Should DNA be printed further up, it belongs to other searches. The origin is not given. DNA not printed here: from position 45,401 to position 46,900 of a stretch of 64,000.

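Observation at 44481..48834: Translationally coupled 3'-5' exonuclease / CofD-YvcK-family / RluA-type pseudouridine synthase trio behind mnmE: a candidate RNA-modification or repair module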

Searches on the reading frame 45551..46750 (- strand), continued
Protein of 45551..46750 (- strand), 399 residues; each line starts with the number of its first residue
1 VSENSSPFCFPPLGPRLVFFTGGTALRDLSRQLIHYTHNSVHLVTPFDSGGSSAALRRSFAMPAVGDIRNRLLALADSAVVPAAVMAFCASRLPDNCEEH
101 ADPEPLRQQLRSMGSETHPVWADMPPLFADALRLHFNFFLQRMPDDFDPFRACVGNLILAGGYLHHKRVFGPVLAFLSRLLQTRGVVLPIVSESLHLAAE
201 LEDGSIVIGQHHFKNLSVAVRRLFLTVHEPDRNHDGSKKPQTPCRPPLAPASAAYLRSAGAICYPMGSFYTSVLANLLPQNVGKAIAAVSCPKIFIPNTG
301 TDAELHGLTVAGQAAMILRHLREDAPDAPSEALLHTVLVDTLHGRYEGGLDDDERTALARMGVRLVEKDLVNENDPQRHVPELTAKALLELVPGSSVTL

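Call 16: search_protein_families(library=ncbifam, proteins=[P0152, P0162, P0191, P0157, P0256, P0203, P0269, P0242], max_evalue=0.001)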
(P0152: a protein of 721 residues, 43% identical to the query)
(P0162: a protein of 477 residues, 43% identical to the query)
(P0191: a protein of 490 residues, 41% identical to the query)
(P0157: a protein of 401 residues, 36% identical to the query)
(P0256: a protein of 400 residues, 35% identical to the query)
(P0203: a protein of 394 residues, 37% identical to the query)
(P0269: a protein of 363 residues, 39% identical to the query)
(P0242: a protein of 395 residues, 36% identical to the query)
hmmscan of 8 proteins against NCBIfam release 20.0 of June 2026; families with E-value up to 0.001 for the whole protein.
P0152 (721 aa): 2 families
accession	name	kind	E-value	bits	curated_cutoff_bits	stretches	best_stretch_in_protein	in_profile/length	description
TIGR04357.1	CofD_rel_GAK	hypoth_equivalog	9.2e-125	416.8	340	1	331-696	1-367/368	GAK system CofD-like protein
TIGR01826.1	CofD_related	subfamily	2.4e-34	119.2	196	2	452-611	69-216/310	uridine diphosphate-N-acetylglucosamine-binding protein YvcK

P0162 (477 aa): 2 families
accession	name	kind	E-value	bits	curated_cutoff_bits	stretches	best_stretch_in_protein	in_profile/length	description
TIGR04357.1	CofD_rel_GAK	hypoth_equivalog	1.6e-131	439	340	1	81-475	1-368/368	GAK system CofD-like protein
TIGR01826.1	CofD_related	subfamily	2.9e-35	122.2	196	2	174-412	36-251/310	uridine diphosphate-N-acetylglucosamine-binding protein YvcK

P0191 (490 aa): 2 families
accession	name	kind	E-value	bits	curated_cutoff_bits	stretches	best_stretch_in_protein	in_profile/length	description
TIGR04357.1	CofD_rel_GAK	hypoth_equivalog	3.9e-120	401.6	340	1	91-459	1-355/368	GAK system CofD-like protein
TIGR01826.1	CofD_related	subfamily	2.9e-28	99.2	196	2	215-486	70-306/310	uridine diphosphate-N-acetylglucosamine-binding protein YvcK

P0157 (401 aa): 2 families
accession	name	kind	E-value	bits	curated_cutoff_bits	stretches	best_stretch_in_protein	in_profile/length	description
TIGR04357.1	CofD_rel_GAK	hypoth_equivalog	9.7e-103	344.3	340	1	20-394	2-366/368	GAK system CofD-like protein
TIGR01826.1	CofD_related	subfamily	3.6e-32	112.1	196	2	154-395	84-306/310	uridine diphosphate-N-acetylglucosamine-binding protein YvcK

P0256 (400 aa): 2 families
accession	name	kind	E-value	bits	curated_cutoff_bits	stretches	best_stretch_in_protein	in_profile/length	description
TIGR04357.1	CofD_rel_GAK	hypoth_equivalog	9.3e-119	397.1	340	1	31-395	1-368/368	GAK system CofD-like protein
TIGR01826.1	CofD_related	subfamily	5.3e-36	124.7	196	2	151-357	67-254/310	uridine diphosphate-N-acetylglucosamine-binding protein YvcK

P0203 (394 aa): 2 families
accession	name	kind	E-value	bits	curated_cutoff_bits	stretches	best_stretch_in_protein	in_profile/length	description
TIGR04357.1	CofD_rel_GAK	hypoth_equivalog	3.3e-132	441.3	340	1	19-390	1-367/368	GAK system CofD-like protein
TIGR01826.1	CofD_related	subfamily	1.1e-28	100.6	196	2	22-101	1-76/310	uridine diphosphate-N-acetylglucosamine-binding protein YvcK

P0269 (363 aa): 2 families
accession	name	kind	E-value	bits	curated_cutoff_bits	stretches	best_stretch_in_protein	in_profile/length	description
TIGR04357.1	CofD_rel_GAK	hypoth_equivalog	5.6e-116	387.9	340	1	2-353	14-366/368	GAK system CofD-like protein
TIGR01826.1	CofD_related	subfamily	3.7e-22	79.2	196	2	110-290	69-237/310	uridine diphosphate-N-acetylglucosamine-binding protein YvcK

P0242 (395 aa): 2 families
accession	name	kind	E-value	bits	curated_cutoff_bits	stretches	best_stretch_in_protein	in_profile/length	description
TIGR04357.1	CofD_rel_GAK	hypoth_equivalog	9.9e-134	446.3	340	1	29-393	1-368/368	GAK system CofD-like protein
TIGR01826.1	CofD_related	subfamily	3.2e-29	102.4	196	2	156-393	75-307/310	uridine diphosphate-N-acetylglucosamine-binding protein YvcK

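Call 17: find_related_loci(query=A1, collection=genome_contigs, flank=10000)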
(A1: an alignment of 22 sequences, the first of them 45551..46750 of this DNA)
Query A1 (399 aa) in genome_contigs; peptide patterns used: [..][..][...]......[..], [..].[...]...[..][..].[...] (x = any residue, [..] = any of these).
600 stretches matched a pattern (row limit reached: there are more); 577 encode a relative of the query (tblastn E <= 1e-3); the best 80 are kept; 80 distinct loci.
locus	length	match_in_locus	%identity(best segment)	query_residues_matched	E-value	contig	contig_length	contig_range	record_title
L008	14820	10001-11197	94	1-399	0e+0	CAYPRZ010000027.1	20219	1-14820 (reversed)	MAG TPA_asm: uncultured Desulfovibrio sp. isolate binchicken_co66_189 genome assembly, contig: NODE_4265_length_20219_co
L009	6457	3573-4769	86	1-399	0e+0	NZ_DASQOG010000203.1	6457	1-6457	MAG: Desulfovibrio sp. isolate SMAG_U10797 k141_129466, whole genome shotgun sequence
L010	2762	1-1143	85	19-399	0e+0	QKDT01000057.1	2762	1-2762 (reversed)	MAG: Desulfovibrio desulfuricans isolate SZUA-457 scaffold_228749, whole genome shotgun sequence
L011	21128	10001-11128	76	11-384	0e+0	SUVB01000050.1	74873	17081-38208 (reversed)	MAG: Desulfovibrio desulfuricans isolate SIG61 k141_712819, whole genome shotgun sequence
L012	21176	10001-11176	71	1-392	0e+0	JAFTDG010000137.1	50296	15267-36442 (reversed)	MAG: Desulfovibrio sp. isolate RGIG3713 Goat_Rumen.Co__c2317101, whole genome shotgun sequence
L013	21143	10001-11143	73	10-395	0e+0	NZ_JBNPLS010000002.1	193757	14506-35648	Desulfovibrio sp. SGI.169 HD288_1, whole genome shotgun sequence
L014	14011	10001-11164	71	11-397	0e+0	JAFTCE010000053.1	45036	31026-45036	MAG: Desulfovibrio sp. isolate RGIG3685 Goat_Rumen.Co__c838986, whole genome shotgun sequence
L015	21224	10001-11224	70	1-395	0e+0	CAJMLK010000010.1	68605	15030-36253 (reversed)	TPA_asm: uncultured bacterium isolate ERR1190746-bin.49 genome assembly, contig: NODE_324_length_68605_cov_5.892560, who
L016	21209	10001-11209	70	10-399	2e-180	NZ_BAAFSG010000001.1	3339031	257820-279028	Desulfovibrio falkowii strain 13CB8C sequence1, whole genome shotgun sequence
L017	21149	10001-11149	72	10-397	0e+0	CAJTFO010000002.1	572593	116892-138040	Desulfovibrionaceae bacterium isolate A70_62_DF_DSS genome assembly, contig: MGBC000161.2, whole genome shotgun sequence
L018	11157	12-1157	70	11-392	3e-179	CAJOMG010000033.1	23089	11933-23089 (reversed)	uncultured Desulfovibrio sp. isolate Reindeer_2_mag_125 genome assembly, contig: scaffold_1792, whole genome shotgun seq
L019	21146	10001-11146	72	11-391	2e-176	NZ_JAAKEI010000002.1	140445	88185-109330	Desulfovibrio sp. ZJ369 Scaffold2_1, whole genome shotgun sequence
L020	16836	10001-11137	73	10-393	2e-174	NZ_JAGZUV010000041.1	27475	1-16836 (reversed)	MAG: Desulfovibrio sp. isolate L1_008_000M1_dasL1_008_000M1_concoct_91 L1_008_000M1_scaffold_1165, whole genome shotgun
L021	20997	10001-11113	61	11-392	4e-144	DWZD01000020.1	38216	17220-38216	MAG TPA_asm: Candidatus Desulfovibrio intestinavium isolate 5032 ChiHcec34__C116403_L38216_SAMN08010214, whole genome sh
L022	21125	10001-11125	61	16-392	7e-143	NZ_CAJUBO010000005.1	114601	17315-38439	MAG: uncultured Desulfovibrio sp. isolate MGBC126123, whole genome shotgun sequence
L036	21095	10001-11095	56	14-384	5e-116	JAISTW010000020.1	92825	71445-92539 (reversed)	MAG: Desulfovibrio sp. isolate Md513_bin41 k119_645217, whole genome shotgun sequence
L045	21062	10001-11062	52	13-351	2e-105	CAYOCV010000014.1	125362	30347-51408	MAG TPA_asm: uncultured Desulfovibrio sp. isolate binchicken_co152_25 genome assembly, contig: NODE_150_length_125362_co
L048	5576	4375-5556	48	14-371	1e-101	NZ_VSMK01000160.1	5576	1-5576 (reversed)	Nitratidesulfovibrio liaohensis strain XJ01 NODE_245, whole genome shotgun sequence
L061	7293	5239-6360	42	10-392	3e-92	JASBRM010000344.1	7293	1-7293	MAG: Neptuniibacter sp. isolate BWSM_103 k141_2223007, whole genome shotgun sequence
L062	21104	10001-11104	45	11-383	3e-92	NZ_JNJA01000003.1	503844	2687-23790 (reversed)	Solidesulfovibrio alcoholivorans DSM 5433 Q368DRAFT_scaffold00003.3_C, whole genome shotgun sequence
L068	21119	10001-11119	44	11-392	5e-91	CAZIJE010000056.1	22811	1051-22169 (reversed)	MAG TPA_asm: uncultured Desulfovibrio sp. isolate binchicken_co1_7 genome assembly, contig: NODE_1294_length_22811_cov_6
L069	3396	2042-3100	45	11-375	7e-92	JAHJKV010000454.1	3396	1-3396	MAG: Proteobacteria bacterium isolate Old_saline.mb.102 Old_saline.mb.102_k141_1154708, whole genome shotgun sequence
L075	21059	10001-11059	43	11-373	4e-90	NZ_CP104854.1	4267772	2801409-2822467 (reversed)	Maridesulfovibrio sp. FT414 chromosome, complete genome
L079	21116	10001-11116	42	11-392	2e-89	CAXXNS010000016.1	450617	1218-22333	MAG: Desulfovibrionaceae bacterium isolate 618da8eb-5dbc-4472-aaca-e875e6edea77 genome assembly, contig: contig_16, whol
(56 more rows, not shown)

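Call 22: search_protein_families(library=ncbifam, proteins=[L075:3889-4443:+, L075:4486-5634:+, L075:5777-6049:+, L075:6052-7716:+, L075:7737-8612:+, L075:8612-9700:+, L075:11147-11467:+, L075:11722-12273:+, L075:12511-13374:+, L075:17744-18607:-], max_evalue=0.001)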
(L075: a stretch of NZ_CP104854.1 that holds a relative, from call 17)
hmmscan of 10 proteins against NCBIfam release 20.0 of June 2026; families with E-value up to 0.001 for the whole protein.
L075:3889-4443:+ (184 aa): 1 family
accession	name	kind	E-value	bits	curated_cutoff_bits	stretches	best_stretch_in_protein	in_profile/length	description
TIGR04358.1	XXXCH_domain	subfamily_domain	4e-31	107.4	40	1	91-182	1-90/90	GAK system XXXCH domain-containing protein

L075:4486-5634:+ (382 aa): 0 families

L075:5777-6049:+ (90 aa): 1 family
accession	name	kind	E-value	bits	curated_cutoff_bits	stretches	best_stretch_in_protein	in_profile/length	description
TIGR04354.1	amphi-Trp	subfamily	1.6e-19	69.9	31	1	9-73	3-67/67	amphi-Trp domain-containing protein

L075:6052-7716:+ (554 aa): 3 families
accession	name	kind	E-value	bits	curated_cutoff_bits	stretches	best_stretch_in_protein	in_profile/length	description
TIGR02135.1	phoU_full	equivalog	3.9e-28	98.5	130.25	1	7-206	10-211/212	phosphate signaling complex protein PhoU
NF008332.0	PRK11115.1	equivalog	1.3e-15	57.6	342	1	21-220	35-235/239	phosphate signaling complex protein PhoU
NF033068.1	APH_3p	equivalog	2.8e-05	23.8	205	1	272-455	45-215/255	APH(3') family aminoglycoside O-phosphotransferase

L075:7737-8612:+ (291 aa): 11 families
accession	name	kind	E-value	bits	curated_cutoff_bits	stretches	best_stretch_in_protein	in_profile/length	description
TIGR04356.1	grasp_GAK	hypoth_equivalog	3.9e-140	465.9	300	1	2-289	1-287/287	GAK system ATP-grasp enzyme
NF040720.1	MptN_Meth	equivalog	5e-41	140.7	350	1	2-285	1-290/291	tetrahydromethanopterin:alpha-L-glutamate ligase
TIGR00768.1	rimK_fam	subfamily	2.5e-30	105.8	143.4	1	3-285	2-276/276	RimK family alpha-L-glutamate ligase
TIGR02144.1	LysX_arch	equivalog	2.1e-22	79.5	275.6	1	76-289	62-279/281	lysine biosynthesis protein LysX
NF007764.0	PRK10446.1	equivalog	1.7e-12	47.3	331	1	1-286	1-287/300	30S ribosomal protein S6--L-glutamate ligase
TIGR04187.1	GRASP_SAV_5884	subfamily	1.7e-08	34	350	1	114-266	136-292/312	ATP-grasp ribosomal peptide maturase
TIGR04443.1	F420_CofF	equivalog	2.3e-08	33.4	300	1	76-286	67-279/283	coenzyme gamma-F420-2:alpha-L-glutamate ligase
TIGR01380.1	glut_syn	equivalog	9.8e-08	31.4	299.05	1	76-227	98-249/312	glutathione synthase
NF003573.0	PRK05246.1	equivalog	2.7e-07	29.7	272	1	77-287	100-311/316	glutathione synthase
NF038074.1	fam_STM4014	hypoth_equivalog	9.3e-07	28.5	175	1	35-162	47-183/349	STM4014 family protein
NF009402.0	PRK12767.1-1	equivalog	0.00074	18.4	218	0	82-274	95-287/329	carbamoyl phosphate synthase-like protein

L075:8612-9700:+ (362 aa): 4 families
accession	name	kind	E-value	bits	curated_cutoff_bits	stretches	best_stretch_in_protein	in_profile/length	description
TIGR04355.1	HprK_rel_B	hypoth_equivalog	3.3e-173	575.7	200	1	8-357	2-351/351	HprK-related kinase B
TIGR00679.1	hpr-ser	equivalog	9.6e-09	34.9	240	1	130-200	113-181/300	HPr(Ser) kinase/phosphatase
TIGR04352.1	HprK_rel_A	equivalog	7.8e-07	28.5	200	1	151-199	97-145/280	HprK-related kinase A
NF003883.0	PRK05428.2-1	equivalog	0.00076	18.9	252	0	153-197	18-62/189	HPr kinase/phosphorylase-related protein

L075:11147-11467:+ (106 aa): 1 family
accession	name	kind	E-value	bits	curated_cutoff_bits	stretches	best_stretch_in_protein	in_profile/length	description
TIGR04354.1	amphi-Trp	subfamily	6.9e-15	55.1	31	1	12-77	2-67/67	amphi-Trp domain-containing protein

L075:11722-12273:+ (183 aa): 0 families

L075:12511-13374:+ (287 aa): 44 families (the best 25 are shown)
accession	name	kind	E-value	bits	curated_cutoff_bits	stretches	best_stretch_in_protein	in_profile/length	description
TIGR02476.1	BluB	equivalog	1e-13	51.1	150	1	80-265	5-188/205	5,6-dimethylbenzimidazole synthase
TIGR03553.1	F420_FbiB_CTERM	equivalog_domain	7.4e-10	38.9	249.55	1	88-268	3-187/194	F420 biosynthesis protein FbiB, C-terminal domain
NF009810.0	PRK13294.1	equivalog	8.1e-09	34.9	304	1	88-269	258-443/449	coenzyme F420-0:L-glutamate ligase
NF045790.1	OxalOxreddelta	equivalog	1.6e-08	34.1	230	1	6-61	257-307/316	oxalate oxidoreductase subunit delta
NF045480.1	FdxA_Actino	equivalog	4.3e-08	33.4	125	1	13-85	13-80/107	ferredoxin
NF007205.0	PRK09626.1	equivalog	7e-08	32.5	93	1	3-62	11-73/105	2-oxoglutarate-acceptor oxidoreductase subunit OorD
NF040864.1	HgcB_ferredoxin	equivalog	1.1e-07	31.5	99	1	4-64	9-65/93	mercury methylation ferredoxin HgcB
NF042909.1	FMH_DH_FwdF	exception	1.3e-07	31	375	1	4-63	252-314/336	tungsten-dependent formylmethanofuran dehydrogenase subunit FwdF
NF040770.1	hetero_SS_HdrA2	exception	7.1e-07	27.7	1100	1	5-69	573-632/777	CoB-CoM heterodisulfide reductase HdrA2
TIGR04105.1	FeFe_hydrog_B1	subfamily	7.5e-07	28.2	450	1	15-76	119-175/462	monomeric [FeFe] hydrogenase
NF043039.1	HgcAB_like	equivalog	1.4e-06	28.2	285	1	4-60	295-349/350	HgcAB-like fusion protein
NF008033.1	PRK10765.1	equivalog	1.8e-06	27.6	223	0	86-138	6-58/240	oxygen-insensitive NADPH nitroreductase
NF006076.0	PRK08222.1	equivalog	2.4e-06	27.5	270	1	6-64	35-94/181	hydrogenase 4 subunit H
TIGR01971.1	NuoI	subfamily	3.6e-06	26.6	113.05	1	9-63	42-101/121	NADH-quinone oxidoreductase, chain I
NF009053.0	PRK12387.1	subfamily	4.7e-06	26.5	204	1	7-63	36-93/180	formate hydrogenlyase complex iron-sulfur subunit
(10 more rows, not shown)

L075:17744-18607:- (287 aa): 6 families
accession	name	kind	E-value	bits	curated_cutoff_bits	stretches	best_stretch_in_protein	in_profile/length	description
TIGR00587.1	nfo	subfamily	7.2e-90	301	129.65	1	5-282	2-277/279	deoxyribonuclease IV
NF002199.0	PRK01060.1-4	equivalog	4.4e-89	298.3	315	1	5-271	3-270/282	deoxyribonuclease IV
NF002197.0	PRK01060.1-2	equivalog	1.3e-86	290.3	376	1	2-265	8-272/289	deoxyribonuclease IV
NF002196.0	PRK01060.1-1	equivalog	7.3e-59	199.5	333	1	6-282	4-282/297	deoxyribonuclease IV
NF002198.0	PRK01060.1-3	equivalog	4.1e-30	105.2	244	1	4-267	3-240/253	deoxyribonuclease IV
NF041277.1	coba_remo_CbiR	equivalog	4e-05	23.3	105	1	67-234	63-205/249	cobamide remodeling phosphodiesterase CbiR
